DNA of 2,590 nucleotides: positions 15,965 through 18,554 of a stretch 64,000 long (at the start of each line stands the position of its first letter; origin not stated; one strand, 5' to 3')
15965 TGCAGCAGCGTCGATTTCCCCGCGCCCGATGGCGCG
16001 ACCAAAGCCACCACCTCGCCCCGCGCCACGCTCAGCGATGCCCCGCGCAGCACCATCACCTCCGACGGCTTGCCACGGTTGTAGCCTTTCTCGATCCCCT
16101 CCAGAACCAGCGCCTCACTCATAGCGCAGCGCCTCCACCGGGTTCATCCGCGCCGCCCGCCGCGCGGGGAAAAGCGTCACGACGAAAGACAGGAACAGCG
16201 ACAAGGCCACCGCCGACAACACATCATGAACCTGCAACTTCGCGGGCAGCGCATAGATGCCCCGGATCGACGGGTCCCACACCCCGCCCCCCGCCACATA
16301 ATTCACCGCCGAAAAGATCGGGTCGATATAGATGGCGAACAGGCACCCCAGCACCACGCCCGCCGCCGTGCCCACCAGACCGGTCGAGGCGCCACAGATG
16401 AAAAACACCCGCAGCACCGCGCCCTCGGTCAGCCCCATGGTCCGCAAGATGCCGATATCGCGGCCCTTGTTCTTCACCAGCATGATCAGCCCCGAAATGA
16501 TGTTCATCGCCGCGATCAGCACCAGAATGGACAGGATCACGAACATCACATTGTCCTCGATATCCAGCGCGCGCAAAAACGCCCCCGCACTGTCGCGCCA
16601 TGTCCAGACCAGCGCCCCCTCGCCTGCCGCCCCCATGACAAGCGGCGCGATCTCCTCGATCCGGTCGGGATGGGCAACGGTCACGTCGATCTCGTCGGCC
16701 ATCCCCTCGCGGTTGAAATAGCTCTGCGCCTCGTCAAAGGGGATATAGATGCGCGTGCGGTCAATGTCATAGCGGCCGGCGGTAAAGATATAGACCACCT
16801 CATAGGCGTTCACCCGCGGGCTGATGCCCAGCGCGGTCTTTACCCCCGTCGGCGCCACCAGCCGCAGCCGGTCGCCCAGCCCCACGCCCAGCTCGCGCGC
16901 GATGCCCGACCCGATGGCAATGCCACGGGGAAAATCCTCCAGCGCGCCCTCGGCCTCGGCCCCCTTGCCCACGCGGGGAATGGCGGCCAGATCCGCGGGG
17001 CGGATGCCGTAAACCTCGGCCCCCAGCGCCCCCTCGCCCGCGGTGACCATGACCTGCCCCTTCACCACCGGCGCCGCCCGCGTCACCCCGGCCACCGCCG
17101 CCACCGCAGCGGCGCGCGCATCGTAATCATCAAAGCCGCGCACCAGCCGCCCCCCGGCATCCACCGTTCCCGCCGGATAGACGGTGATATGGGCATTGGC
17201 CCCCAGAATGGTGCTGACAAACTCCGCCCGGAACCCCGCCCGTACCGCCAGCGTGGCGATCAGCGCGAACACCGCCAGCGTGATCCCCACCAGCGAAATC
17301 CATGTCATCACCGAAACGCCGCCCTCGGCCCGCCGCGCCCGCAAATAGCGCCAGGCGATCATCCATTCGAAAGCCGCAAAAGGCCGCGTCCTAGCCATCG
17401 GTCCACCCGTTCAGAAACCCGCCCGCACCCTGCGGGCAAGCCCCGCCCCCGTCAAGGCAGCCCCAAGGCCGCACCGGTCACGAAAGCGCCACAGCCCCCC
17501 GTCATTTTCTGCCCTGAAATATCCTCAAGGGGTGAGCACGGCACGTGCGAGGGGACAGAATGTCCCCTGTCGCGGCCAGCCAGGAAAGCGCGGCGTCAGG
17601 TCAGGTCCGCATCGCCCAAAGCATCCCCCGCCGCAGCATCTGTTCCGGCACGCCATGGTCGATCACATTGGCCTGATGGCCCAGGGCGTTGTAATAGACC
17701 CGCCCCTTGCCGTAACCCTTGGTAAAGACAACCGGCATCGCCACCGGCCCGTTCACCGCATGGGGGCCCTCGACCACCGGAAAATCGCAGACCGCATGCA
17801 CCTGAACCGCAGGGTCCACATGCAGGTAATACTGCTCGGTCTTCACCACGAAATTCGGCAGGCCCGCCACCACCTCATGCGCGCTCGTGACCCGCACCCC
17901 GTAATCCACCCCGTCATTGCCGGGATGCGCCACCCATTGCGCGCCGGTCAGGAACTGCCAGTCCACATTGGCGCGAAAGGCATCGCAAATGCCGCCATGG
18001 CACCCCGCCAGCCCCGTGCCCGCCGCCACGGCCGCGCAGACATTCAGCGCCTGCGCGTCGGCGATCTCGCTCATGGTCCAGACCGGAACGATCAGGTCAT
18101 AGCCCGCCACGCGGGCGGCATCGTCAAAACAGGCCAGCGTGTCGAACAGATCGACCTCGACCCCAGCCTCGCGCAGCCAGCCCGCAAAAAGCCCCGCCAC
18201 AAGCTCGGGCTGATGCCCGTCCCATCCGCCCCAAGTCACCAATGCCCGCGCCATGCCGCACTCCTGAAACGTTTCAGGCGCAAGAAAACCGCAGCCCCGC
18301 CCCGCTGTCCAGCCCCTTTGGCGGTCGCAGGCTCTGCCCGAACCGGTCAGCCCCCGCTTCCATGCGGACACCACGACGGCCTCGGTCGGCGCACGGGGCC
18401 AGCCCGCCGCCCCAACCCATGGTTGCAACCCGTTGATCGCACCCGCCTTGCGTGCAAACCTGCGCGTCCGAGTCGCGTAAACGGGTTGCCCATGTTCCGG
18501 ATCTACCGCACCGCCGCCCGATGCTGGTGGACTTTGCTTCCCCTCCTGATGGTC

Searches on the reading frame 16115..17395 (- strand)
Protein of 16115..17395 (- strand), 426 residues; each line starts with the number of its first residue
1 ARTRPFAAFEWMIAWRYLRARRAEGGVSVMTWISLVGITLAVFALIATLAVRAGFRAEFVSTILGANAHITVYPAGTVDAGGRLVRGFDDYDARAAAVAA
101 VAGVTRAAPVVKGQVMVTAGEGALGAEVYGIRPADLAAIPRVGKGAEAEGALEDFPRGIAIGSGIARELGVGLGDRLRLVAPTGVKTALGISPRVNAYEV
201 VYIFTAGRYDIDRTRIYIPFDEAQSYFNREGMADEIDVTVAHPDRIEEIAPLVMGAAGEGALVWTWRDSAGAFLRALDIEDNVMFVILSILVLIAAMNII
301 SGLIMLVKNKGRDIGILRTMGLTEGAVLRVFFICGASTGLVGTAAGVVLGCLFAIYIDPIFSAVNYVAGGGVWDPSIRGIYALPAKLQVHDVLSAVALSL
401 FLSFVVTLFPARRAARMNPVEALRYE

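Call 24: search_protein_families(library=pfam, proteins=[window:16115-17395:-], max_evalue=0.001)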
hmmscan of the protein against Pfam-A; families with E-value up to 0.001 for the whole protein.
window:16115-17395:- (426 aa): 2 families
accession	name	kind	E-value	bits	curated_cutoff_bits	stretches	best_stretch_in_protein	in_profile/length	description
PF12704.14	MacB_PCD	-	6.3e-17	63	27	1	31-250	1-201/207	MacB-like periplasmic core domain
PF02687.27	FtsX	-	6e-13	49.3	25.5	1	286-419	2-120/120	FtsX-like permease C-terminal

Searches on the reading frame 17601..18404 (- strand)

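Call 24: search_protein_families(library=pfam, proteins=[window:17601-18404:-], max_evalue=0.001)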
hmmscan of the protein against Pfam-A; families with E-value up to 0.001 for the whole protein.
window:17601-18404:- (267 aa): 1 family
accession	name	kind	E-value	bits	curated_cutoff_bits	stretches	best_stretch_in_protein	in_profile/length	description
PF06283.17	ThuA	-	5.3e-40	138.3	33.4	1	53-264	1-209/209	Trehalose utilisation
